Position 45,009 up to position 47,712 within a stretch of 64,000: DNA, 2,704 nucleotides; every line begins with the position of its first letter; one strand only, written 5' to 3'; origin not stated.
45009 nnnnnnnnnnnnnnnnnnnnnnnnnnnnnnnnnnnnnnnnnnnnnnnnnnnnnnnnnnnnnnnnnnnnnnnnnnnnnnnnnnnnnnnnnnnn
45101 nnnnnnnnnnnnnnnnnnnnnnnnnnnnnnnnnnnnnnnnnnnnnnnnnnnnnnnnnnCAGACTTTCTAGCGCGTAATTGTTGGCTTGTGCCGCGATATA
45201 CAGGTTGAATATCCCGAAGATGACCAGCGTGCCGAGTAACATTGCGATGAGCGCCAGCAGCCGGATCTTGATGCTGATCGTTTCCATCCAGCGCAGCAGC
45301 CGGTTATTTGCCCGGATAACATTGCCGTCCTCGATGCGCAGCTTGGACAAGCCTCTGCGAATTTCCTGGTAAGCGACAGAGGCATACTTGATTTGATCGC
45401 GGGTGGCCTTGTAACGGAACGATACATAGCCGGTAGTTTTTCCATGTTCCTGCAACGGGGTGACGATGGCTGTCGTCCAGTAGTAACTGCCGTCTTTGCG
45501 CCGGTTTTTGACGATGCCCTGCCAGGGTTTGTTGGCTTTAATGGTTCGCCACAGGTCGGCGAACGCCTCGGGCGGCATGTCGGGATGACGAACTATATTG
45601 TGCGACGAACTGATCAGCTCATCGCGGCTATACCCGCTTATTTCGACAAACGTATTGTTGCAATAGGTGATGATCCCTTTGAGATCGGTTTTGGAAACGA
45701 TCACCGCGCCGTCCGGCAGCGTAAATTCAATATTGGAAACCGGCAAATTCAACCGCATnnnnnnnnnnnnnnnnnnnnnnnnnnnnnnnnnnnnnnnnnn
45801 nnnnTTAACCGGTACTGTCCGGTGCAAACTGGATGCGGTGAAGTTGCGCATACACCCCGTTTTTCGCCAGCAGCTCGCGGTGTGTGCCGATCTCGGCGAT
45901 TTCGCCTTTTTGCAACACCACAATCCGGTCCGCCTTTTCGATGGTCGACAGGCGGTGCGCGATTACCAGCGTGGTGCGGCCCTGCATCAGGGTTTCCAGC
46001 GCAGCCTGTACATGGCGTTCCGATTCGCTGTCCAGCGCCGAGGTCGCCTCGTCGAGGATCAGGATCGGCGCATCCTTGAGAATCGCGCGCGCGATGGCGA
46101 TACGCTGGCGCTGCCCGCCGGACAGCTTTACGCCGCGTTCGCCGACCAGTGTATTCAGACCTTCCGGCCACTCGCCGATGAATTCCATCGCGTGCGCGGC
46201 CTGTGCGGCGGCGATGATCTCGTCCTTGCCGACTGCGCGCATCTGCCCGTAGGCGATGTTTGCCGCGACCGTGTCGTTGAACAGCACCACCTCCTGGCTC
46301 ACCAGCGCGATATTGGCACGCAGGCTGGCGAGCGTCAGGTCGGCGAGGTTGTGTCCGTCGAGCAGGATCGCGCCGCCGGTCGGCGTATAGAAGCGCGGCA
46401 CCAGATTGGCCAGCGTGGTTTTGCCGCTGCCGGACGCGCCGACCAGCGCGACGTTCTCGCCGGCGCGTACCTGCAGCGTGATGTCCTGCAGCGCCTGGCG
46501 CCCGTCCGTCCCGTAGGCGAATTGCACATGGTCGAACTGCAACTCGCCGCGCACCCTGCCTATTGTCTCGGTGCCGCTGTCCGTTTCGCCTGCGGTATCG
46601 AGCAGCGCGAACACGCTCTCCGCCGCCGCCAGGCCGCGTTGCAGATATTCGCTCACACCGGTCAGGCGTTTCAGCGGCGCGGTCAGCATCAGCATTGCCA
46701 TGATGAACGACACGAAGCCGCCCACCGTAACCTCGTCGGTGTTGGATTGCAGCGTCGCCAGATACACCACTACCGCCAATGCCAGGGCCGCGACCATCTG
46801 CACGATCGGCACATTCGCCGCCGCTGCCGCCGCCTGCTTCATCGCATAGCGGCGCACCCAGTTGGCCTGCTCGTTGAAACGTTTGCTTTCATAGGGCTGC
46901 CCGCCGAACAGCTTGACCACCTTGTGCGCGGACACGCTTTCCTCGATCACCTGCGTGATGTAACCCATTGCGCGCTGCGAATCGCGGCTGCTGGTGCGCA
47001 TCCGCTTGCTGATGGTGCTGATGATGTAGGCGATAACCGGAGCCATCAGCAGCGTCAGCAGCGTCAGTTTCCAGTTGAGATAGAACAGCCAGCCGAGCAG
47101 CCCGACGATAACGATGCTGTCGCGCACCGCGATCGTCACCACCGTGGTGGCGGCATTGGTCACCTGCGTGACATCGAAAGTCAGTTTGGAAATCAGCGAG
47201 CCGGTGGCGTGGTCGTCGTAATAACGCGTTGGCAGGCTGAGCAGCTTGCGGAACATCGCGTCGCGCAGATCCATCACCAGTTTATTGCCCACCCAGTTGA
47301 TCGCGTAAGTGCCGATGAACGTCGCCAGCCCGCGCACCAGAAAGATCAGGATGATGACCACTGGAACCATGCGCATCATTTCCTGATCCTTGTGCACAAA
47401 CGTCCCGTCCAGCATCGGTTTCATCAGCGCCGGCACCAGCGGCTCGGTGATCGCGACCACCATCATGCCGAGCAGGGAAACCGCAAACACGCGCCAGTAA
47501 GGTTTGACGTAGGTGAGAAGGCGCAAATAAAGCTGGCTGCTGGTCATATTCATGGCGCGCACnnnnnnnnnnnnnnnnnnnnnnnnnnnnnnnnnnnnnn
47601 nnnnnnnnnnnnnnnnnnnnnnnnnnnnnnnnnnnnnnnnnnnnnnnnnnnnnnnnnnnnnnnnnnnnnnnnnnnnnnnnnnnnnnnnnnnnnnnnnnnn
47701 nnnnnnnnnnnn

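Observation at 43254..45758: Chemoreceptor input grafted onto a partner-switching output: Aer-PAS/TM sensor fused to PP2C phosphatase and anti-sigma kinase, beside the fliA operon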

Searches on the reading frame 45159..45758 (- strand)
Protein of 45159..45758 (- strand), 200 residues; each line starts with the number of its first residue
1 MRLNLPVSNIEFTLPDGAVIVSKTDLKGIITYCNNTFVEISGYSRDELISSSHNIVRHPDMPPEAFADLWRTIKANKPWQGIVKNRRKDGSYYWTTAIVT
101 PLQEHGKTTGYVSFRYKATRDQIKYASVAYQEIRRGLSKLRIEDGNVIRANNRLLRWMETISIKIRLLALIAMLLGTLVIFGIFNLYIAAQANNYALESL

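Call 30: search_solved_structures(query=window:45159-45758:-, max_evalue=1e-10, show_alignments=4)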
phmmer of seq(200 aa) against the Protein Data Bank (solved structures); distinct sequences matched with E-value up to 1e-10: 9.
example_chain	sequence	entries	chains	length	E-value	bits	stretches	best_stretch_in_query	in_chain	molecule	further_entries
31cj_A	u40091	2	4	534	8.1e-40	139.8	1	13-169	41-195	Aerotaxis receptor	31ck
8dik_A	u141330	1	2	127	4.4e-38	134.2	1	14-131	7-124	Aerotaxis receptor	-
3ewk_A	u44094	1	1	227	6.4e-31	110.8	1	20-125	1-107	Sensor protein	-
2gj3_A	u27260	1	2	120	2.3e-15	60.1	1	13-114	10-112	Nitrogen fixation regulatory protein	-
9qq6_A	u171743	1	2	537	4.7e-14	55.8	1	13-114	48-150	histidine kinase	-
8q5e_A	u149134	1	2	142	4.7e-11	46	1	15-118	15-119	Sensory box protein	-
9vf7_A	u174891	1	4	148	5.5e-11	45.8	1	17-117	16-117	histidine kinase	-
5luv_A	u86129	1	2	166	6.4e-11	45.6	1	15-139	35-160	Putative PAS/PAC sensor protein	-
9vf8_A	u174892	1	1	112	9.3e-11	45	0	29-115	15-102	histidine kinase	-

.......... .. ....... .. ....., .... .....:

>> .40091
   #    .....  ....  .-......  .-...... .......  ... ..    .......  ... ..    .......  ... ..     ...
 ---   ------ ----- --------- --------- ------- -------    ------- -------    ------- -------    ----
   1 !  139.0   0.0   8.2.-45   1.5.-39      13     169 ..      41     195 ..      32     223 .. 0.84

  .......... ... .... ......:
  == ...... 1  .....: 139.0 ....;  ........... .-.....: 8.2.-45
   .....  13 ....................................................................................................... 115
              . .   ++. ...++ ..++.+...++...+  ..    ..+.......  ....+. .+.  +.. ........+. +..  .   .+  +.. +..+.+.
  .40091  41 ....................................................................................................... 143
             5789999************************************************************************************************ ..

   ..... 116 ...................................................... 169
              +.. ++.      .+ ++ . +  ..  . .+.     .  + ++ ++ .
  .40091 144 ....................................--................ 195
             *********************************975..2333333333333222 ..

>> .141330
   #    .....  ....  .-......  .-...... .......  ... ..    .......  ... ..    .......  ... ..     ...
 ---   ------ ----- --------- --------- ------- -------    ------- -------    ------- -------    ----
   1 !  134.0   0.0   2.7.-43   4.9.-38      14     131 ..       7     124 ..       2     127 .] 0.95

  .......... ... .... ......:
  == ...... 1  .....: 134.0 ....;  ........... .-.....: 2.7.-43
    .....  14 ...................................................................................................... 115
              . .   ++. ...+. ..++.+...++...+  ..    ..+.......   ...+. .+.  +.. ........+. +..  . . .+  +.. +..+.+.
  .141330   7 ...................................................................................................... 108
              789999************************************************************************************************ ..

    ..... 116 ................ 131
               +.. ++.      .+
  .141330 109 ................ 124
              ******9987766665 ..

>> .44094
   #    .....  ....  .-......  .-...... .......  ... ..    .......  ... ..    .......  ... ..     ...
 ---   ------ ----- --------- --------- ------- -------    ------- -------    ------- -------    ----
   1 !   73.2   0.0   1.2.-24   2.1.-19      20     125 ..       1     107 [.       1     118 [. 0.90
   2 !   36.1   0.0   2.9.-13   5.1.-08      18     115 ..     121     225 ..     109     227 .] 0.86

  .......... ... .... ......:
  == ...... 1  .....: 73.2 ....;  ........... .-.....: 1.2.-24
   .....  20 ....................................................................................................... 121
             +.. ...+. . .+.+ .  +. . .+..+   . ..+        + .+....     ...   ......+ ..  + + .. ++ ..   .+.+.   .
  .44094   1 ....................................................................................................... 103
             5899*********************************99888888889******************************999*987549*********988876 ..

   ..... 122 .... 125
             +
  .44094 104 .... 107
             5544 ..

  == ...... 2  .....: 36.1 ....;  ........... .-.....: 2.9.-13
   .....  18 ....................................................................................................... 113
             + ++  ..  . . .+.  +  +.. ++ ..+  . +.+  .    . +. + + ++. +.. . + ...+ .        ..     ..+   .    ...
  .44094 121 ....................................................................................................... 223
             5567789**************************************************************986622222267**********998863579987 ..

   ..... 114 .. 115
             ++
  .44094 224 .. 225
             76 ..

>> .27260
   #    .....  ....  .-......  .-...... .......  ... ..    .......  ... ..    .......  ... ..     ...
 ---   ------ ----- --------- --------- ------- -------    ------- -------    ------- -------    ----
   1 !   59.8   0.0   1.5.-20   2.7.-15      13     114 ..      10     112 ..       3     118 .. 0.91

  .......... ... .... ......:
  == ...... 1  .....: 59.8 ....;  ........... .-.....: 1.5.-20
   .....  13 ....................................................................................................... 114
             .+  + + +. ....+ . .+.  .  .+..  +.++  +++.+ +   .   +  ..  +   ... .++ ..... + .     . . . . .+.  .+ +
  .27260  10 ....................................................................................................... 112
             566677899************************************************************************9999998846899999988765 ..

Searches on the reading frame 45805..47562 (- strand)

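Call 7: search_protein_families(library=pfam, proteins=[window:45805-47562:-], max_evalue=0.00001)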
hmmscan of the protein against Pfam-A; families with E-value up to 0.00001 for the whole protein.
window:45805-47562:- (585 aa): 4 families
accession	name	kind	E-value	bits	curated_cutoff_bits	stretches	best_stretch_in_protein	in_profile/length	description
PF00664.28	ABC_membrane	-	2.5e-57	195.1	28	1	28-297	3-274/274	ABC transporter transmembrane region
PF00005.33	ABC_tran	-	1.4e-33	116.9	25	1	358-508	1-137/137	ABC transporter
PF02463.25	SMC_N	-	1.5e-08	34.8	40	1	479-552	136-213/220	RecF/RecN/SMC N terminal domain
PF13191.12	AAA_16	-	1.3e-06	29.4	32.6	1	356-532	10-165/167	AAA ATPase domain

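Call 67: search_protein_families(library=ncbifam, proteins=[window:45805-47562:-], max_evalue=0.00001)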
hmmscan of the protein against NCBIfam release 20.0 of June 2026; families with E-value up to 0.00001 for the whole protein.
window:45805-47562:- (585 aa): 186 families (the best 25 are shown)
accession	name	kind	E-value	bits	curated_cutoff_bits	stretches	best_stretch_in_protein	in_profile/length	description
TIGR02203.1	MsbA_lipidA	equivalog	4e-240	798.2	602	1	12-580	2-571/572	lipid A export permease/ATP-binding protein MsbA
NF008381.0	PRK11176.1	equivalog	3.7e-202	672.8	867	1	4-580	5-581/582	lipid A ABC transporter ATP-binding protein/permease MsbA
TIGR02204.1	MsbA_rel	hypoth_equivalog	5.8e-153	510.6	780.4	1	13-579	7-576/576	ABC transporter, permease/ATP-binding protein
TIGR00958.1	3a01208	subfamily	1.6e-134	449.8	874.6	1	8-574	145-710/711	antigen peptide transporter 2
NF045513.1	HepA_fam_ABC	equivalog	1e-133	447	725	1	60-579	91-610/610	heterocyst formation ABC transporter subunit HepA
NF052233.1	CphA_assoc_ABC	equivalog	3.3e-125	419.2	880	1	5-579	165-744/766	cyanophycin metabolism-associated ABC transporter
TIGR01846.1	type_I_sec_HlyB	subfamily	3e-110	369.5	725.55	1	20-578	139-692/694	type I secretion system permease/ATPase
NF010178.0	PRK13657.1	equivalog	1.2e-107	360.8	733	1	9-579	4-571/588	glucan ABC transporter ATP-binding protein/ permease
NF008055.0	PRK10789.1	equivalog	1.7e-97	327.3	845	1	11-578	3-571/590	SmdA family multidrug ABC transporter permease/ATP-binding protein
TIGR03797.1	NHLM_micro_ABC2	equivalog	4.7e-97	326.1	709.4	1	28-578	140-685/686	NHLP bacteriocin export ABC transporter permease/ATPase subunit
TIGR03375.1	type_I_sec_LssB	subfamily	7.7e-94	315.3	693.1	1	70-567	195-691/696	type I secretion system permease/ATPase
NF008056.1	PRK10790.1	equivalog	7.3e-93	312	746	1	13-581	12-578/584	SmdB family multidrug efflux ABC transporter permease/ATP-binding protein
TIGR03796.1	NHLM_micro_ABC1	equivalog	1.3e-91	307.9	853.3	1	27-574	158-708/710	NHLP family bacteriocin export ABC transporter peptidase/permease/ATPase subunit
TIGR01193.1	bacteriocin_ABC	subfamily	4.1e-91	306.6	523.85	1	30-575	162-706/708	peptide cleavage/export ABC transporter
TIGR01192.1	chvA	subfamily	1.2e-85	288.3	585.4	1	9-576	4-568/585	glucan export ABC transporter ATP-binding protein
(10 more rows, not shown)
